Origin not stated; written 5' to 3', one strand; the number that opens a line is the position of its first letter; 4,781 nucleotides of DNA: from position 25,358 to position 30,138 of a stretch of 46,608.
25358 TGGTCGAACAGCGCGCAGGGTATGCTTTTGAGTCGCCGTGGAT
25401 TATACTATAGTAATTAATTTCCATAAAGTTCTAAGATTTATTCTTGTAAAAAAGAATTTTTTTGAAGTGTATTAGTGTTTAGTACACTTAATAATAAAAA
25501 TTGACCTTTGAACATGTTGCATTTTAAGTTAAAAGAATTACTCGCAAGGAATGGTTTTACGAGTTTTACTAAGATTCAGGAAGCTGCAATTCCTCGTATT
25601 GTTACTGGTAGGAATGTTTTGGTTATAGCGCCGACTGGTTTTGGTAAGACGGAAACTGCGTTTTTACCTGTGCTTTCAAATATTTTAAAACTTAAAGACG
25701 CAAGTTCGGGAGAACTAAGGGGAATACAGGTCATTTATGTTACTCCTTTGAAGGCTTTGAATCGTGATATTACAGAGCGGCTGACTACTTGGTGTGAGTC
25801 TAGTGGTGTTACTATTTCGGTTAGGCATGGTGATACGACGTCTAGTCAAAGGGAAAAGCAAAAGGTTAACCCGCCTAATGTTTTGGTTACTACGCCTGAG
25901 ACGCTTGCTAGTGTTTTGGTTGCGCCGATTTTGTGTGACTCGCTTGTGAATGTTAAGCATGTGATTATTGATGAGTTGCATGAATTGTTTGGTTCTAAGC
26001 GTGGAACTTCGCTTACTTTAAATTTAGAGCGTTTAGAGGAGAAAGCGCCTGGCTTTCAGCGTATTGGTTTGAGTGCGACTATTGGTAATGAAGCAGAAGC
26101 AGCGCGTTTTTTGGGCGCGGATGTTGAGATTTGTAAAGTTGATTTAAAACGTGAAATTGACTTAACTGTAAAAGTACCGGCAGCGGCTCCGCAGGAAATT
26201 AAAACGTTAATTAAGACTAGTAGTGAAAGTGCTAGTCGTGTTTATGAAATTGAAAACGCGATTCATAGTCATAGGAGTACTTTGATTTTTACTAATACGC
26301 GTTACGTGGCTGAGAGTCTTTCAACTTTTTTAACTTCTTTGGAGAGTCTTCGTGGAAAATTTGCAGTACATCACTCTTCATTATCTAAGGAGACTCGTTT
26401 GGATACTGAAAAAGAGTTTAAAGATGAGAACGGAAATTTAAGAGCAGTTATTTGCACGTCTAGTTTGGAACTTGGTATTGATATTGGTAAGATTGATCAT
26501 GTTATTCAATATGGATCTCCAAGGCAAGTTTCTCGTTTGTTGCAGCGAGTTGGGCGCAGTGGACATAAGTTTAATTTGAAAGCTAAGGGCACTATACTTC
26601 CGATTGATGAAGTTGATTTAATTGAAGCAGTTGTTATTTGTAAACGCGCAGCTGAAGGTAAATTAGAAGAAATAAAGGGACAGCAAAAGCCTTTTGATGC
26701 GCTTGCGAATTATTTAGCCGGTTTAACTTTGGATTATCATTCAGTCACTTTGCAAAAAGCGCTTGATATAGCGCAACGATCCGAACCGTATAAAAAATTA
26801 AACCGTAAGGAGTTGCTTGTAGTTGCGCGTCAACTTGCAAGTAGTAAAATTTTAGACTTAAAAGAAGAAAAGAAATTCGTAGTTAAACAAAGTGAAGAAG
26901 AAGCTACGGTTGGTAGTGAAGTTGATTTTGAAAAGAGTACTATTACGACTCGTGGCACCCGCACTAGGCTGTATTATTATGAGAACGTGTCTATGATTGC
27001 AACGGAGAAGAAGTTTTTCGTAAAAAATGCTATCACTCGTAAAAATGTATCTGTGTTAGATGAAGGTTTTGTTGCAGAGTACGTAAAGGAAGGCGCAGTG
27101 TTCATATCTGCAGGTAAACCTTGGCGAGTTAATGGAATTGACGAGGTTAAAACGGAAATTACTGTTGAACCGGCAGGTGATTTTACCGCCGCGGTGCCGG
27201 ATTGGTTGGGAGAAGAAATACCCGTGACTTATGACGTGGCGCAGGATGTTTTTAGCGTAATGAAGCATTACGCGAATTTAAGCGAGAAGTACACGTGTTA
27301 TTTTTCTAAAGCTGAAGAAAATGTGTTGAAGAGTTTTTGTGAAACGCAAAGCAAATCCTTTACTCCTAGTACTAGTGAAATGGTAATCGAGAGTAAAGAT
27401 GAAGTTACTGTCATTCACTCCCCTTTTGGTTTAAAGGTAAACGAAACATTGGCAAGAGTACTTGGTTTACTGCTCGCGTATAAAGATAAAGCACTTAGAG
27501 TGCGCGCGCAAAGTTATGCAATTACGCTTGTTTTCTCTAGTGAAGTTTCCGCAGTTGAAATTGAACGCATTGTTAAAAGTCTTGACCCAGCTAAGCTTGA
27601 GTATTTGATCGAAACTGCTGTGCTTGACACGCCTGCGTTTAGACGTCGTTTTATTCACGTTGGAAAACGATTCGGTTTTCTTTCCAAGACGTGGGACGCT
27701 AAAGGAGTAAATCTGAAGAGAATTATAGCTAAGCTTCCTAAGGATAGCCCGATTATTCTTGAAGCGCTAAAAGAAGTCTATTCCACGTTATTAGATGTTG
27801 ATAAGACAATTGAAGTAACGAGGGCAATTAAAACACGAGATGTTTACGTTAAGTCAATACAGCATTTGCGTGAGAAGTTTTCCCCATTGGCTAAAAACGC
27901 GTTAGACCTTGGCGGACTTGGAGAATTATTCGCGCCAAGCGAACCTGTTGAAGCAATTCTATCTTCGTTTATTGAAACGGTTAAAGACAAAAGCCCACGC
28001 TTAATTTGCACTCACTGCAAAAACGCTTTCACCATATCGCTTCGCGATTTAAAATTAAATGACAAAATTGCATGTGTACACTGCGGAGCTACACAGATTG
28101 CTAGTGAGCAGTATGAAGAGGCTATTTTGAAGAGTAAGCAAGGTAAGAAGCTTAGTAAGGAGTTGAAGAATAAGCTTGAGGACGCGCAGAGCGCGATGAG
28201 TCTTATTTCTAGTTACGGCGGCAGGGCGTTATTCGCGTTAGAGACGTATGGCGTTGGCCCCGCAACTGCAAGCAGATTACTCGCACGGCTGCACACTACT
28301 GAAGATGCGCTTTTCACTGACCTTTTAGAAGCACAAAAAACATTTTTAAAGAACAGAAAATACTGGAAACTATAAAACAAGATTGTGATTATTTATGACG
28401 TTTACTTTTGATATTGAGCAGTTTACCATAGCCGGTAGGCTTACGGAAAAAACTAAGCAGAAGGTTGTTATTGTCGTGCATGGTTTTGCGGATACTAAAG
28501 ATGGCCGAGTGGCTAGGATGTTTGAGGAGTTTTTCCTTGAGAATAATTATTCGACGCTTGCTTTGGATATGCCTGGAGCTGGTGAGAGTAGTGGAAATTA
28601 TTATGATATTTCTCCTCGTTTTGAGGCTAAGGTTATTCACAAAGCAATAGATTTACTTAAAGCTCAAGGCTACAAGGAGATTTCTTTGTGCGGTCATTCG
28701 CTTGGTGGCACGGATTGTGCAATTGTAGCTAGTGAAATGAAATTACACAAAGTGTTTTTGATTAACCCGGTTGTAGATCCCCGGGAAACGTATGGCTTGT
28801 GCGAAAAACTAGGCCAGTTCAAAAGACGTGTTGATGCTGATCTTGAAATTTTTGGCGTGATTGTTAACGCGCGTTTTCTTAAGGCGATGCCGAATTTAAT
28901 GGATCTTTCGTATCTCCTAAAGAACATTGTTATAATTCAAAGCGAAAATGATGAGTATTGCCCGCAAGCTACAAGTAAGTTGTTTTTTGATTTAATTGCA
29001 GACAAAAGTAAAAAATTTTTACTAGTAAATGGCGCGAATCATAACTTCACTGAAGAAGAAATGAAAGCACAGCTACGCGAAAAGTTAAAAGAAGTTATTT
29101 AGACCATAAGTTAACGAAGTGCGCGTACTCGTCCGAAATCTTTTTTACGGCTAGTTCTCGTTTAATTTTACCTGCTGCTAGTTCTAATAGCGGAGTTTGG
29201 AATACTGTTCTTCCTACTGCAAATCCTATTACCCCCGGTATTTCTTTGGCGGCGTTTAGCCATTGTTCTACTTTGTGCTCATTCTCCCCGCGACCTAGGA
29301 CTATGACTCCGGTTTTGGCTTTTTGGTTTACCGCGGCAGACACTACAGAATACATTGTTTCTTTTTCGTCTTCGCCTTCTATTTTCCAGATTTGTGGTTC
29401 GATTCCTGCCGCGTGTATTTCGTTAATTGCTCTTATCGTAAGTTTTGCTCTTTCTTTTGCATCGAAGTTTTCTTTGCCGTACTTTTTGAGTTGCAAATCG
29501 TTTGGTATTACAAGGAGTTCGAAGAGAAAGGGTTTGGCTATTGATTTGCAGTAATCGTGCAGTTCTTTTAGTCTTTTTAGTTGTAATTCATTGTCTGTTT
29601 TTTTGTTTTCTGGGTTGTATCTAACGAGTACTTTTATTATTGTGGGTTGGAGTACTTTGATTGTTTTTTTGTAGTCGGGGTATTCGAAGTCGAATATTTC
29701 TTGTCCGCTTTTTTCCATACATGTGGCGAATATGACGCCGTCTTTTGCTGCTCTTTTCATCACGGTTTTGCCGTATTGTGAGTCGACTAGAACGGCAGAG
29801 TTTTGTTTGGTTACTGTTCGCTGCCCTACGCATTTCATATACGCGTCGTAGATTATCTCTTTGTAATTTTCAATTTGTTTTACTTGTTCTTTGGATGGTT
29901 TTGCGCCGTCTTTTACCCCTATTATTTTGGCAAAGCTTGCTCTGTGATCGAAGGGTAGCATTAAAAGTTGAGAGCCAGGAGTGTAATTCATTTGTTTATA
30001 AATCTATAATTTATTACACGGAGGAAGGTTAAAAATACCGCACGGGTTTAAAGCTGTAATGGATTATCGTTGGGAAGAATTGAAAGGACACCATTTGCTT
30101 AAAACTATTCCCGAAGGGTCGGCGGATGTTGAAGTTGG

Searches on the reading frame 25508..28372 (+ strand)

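Call 66: search_protein_families(library=pfam, proteins=[window:25508-28372:+], max_evalue=0.0001)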
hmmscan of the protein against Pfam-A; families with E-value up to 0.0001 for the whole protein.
window:25508-28372:+ (955 aa): 6 families
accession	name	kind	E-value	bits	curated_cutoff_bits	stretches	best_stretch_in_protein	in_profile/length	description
PF00270.35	DEAD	-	1e-35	123.4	26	1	21-197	1-165/167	DEAD/DEAH box helicase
PF08494.16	DEAD_assoc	-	6.2e-25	88.6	23.5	1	620-795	2-191/191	DEAD/H associated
PF00271.37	Helicase_C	-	1.4e-21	77.2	23.5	1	252-352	12-107/110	Helicase conserved C-terminal domain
PF04851.21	ResIII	-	3.6e-09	37.2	22.5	1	21-192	5-162/164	Type III restriction enzyme, res subunit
PF19306.5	WH_Lhr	-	4.4e-08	33.1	27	1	381-556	3-161/168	Large helicase-related protein, winged helix domain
PF22590.2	Cas3-like_C_2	-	5.8e-05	23.8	27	0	257-351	4-101/106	CRISPR-associated nuclease/helicase Cas3, C-terminal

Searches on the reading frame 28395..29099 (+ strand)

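Call 66: search_protein_families(library=pfam, proteins=[window:28395-29099:+], max_evalue=0.0001)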
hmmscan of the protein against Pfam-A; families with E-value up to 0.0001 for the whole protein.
window:28395-29099:+ (235 aa): 4 families
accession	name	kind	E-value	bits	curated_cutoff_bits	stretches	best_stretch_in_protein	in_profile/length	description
PF12146.15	Hydrolase_4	-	2.1e-14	53.9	27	1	21-133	3-117/239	Serine aminopeptidase, S33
PF00561.26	Abhydrolase_1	-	1.3e-09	38.6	25.8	1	24-129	2-105/245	alpha/beta hydrolase fold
PF12697.13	Abhydrolase_6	-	5.8e-09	37.4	26.3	1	25-135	1-101/217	Alpha/beta hydrolase family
PF05728.18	UPF0227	-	1.6e-05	25.3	21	1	75-199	40-158/187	Uncharacterised protein family (UPF0227)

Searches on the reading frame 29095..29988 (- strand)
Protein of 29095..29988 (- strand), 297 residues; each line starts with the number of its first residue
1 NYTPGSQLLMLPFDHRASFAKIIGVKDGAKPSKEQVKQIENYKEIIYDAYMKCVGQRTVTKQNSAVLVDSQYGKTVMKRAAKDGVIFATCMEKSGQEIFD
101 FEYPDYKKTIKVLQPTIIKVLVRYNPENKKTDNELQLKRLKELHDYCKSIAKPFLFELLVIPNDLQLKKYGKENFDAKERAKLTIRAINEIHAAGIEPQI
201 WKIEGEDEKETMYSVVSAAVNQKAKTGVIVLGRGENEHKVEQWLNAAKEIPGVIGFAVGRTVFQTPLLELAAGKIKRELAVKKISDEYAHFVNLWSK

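Call 66: search_protein_families(library=pfam, proteins=[window:29095-29988:-], max_evalue=0.0001)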
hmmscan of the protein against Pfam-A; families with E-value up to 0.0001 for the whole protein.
window:29095-29988:- (297 aa): 1 family
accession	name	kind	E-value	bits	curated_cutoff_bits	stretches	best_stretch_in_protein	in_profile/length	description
PF09863.15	DUF2090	-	2.5e-36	125.8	27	1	6-296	35-307/310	Uncharacterized protein conserved in bacteria (DUF2090)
